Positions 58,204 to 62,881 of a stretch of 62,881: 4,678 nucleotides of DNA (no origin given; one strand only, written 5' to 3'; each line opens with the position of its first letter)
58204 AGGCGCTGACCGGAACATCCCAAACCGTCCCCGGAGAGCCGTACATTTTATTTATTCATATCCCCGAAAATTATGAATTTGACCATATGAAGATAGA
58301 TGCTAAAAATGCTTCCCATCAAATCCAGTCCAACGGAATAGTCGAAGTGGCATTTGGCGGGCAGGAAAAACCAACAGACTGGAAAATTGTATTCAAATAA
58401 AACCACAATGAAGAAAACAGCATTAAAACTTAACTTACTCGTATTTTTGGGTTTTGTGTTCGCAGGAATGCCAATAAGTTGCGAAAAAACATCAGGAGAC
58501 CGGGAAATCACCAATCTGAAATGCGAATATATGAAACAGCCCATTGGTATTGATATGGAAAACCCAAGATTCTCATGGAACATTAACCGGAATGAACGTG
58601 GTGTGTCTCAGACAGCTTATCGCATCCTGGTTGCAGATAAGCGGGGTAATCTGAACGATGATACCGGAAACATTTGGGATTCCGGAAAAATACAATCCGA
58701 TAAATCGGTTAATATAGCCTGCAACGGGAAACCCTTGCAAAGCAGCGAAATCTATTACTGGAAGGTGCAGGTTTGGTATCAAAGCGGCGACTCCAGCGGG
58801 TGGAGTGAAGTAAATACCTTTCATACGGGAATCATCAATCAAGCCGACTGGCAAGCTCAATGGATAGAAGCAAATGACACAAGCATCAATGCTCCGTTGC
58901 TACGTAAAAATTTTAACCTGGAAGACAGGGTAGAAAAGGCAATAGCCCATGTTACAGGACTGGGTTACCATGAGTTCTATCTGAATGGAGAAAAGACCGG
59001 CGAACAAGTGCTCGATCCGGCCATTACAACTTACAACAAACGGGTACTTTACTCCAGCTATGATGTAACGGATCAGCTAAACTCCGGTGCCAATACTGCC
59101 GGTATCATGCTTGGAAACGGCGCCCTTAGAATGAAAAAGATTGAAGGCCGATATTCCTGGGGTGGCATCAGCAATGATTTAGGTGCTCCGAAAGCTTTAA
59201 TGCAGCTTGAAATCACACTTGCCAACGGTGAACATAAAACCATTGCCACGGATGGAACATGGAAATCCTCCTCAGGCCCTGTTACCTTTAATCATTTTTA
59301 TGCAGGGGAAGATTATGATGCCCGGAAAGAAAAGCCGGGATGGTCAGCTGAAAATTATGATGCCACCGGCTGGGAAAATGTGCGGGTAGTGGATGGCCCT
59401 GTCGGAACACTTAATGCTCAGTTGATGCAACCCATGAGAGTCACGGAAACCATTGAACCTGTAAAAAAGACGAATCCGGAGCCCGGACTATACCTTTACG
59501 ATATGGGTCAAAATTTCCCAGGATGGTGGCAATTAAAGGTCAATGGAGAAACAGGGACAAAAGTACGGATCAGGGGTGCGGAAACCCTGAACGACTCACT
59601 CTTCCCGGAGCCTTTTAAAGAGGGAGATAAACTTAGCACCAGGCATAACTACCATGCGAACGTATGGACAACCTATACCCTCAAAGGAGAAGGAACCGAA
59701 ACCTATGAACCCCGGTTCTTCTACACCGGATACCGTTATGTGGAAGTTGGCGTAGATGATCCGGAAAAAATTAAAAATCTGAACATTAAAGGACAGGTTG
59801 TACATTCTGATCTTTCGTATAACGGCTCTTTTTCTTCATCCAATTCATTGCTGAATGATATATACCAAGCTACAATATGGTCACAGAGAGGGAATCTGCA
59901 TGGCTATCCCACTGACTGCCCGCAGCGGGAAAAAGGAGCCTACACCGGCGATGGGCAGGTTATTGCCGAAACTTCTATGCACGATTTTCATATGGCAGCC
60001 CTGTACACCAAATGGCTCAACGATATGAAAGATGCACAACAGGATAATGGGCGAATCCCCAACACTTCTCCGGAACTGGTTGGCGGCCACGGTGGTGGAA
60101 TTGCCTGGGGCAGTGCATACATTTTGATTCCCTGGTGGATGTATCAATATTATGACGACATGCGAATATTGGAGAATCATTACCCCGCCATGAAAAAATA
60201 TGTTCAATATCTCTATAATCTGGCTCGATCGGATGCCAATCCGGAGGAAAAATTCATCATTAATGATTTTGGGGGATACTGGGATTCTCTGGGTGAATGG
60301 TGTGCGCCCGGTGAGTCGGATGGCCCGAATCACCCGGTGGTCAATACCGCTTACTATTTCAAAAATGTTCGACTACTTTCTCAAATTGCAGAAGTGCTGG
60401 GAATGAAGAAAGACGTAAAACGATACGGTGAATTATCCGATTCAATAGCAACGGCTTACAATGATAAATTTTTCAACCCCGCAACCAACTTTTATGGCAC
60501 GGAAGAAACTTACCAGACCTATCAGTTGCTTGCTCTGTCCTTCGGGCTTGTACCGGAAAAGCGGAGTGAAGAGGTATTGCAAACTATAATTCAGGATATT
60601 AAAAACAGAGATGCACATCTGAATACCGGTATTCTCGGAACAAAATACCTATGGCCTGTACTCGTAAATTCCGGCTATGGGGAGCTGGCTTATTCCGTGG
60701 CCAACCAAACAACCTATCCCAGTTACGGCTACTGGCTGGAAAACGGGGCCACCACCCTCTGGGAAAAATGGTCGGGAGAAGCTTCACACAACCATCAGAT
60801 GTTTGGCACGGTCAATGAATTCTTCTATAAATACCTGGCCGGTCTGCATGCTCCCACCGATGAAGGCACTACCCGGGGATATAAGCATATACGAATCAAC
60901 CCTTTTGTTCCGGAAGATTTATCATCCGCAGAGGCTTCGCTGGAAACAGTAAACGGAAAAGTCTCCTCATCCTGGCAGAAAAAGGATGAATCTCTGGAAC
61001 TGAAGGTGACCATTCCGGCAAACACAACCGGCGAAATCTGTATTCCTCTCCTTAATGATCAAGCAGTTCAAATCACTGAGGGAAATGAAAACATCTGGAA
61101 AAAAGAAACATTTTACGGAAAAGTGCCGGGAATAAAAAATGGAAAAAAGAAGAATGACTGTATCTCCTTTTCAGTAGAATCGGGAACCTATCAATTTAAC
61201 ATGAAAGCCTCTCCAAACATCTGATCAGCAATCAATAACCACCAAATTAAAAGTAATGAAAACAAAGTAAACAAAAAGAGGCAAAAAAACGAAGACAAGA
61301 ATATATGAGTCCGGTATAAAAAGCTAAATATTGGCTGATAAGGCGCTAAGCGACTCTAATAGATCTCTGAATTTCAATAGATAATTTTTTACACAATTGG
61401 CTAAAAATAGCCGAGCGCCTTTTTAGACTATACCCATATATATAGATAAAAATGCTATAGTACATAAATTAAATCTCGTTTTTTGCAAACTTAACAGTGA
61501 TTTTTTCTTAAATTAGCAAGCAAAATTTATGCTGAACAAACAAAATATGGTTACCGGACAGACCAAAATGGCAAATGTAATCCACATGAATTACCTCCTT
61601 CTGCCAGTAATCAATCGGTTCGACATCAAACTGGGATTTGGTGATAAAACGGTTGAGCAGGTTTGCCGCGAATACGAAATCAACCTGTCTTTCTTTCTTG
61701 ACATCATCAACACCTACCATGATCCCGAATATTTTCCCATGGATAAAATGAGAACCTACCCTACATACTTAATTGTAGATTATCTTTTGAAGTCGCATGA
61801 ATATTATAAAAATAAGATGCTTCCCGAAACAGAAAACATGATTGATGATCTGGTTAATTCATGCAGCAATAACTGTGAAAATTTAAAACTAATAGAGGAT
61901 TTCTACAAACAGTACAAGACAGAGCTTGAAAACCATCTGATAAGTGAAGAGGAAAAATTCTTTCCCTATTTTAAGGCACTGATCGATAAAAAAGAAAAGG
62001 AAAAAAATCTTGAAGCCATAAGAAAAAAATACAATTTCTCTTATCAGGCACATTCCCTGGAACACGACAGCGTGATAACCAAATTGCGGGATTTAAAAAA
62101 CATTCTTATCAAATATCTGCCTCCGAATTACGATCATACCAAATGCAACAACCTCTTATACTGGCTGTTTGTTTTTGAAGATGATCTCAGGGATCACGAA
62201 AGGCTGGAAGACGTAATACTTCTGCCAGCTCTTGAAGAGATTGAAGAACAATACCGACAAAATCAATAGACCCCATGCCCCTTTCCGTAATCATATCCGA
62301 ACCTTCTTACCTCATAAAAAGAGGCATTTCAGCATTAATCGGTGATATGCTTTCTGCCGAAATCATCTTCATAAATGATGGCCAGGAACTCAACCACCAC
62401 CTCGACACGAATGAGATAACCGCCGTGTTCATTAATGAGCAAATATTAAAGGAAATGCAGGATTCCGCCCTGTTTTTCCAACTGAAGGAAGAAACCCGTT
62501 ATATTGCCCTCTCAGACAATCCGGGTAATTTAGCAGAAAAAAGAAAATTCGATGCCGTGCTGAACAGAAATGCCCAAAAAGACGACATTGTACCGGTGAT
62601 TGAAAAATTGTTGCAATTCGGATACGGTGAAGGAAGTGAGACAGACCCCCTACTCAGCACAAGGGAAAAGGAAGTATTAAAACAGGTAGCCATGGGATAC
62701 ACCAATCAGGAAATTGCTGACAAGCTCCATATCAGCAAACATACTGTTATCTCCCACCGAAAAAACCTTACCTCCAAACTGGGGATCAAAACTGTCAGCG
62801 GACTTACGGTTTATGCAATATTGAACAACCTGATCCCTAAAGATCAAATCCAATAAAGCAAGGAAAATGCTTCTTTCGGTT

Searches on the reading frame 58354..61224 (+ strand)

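Call 58: search_protein_families(library=pfam, proteins=[window:58354-61224:+], max_evalue=0.001)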
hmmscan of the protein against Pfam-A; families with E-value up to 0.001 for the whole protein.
window:58354-61224:+ (956 aa): 5 families
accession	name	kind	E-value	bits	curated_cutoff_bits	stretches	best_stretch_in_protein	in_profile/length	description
PF17389.8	Bac_rhamnosid6H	-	1.5e-96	324.1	24.5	1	490-827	3-338/339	Bacterial alpha-L-rhamnosidase 6 hairpin glycosidase domain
PF08531.16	Bac_rhamnosid_N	-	1.9e-53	181.3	25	1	192-365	2-172/172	Alpha-L-rhamnosidase N-terminal domain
PF25788.1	Ig_Rha78A_N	-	1.2e-38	132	27.4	1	52-161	1-104/105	Rha78A-like, N-terminal immunoglobulin domain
PF05592.18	Bac_rhamnosid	-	1.8e-20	73.1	22.2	1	376-484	4-102/102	Bacterial alpha-L-rhamnosidase concanavalin-like domain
PF17390.7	Bac_rhamnosid_C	-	3.5e-17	62.4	22.1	1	840-908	6-74/78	Bacterial alpha-L-rhamnosidase C-terminal domain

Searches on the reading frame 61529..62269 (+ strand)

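Call 57: search_protein_families(library=pfam, proteins=[window:61529-62269:+], max_evalue=0.001)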
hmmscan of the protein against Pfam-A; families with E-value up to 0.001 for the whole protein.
window:61529-62269:+ (246 aa): 1 family
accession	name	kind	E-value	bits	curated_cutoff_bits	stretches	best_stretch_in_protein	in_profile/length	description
PF01814.28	Hemerythrin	-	5.6e-08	33.7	25.3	1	104-235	23-127/127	Hemerythrin HHE cation binding domain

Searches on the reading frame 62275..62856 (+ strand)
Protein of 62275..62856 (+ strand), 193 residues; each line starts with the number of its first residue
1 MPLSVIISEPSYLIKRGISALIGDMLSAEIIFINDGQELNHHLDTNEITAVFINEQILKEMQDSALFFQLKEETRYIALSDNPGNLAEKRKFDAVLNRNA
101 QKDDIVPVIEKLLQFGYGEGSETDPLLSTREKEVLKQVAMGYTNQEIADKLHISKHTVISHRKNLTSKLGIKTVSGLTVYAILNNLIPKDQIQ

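Call 57: search_protein_families(library=pfam, proteins=[window:62275-62856:+], max_evalue=0.001)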
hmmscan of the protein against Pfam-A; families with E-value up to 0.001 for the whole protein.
window:62275-62856:+ (193 aa): 2 families
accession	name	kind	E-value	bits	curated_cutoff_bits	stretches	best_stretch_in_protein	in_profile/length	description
PF00196.25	GerE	-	2.5e-17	62.7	23.5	1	127-181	3-57/57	Bacterial regulatory proteins, luxR family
PF13384.12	HTH_23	-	0.00079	19.6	24.6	0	134-163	10-39/50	Homeodomain-like domain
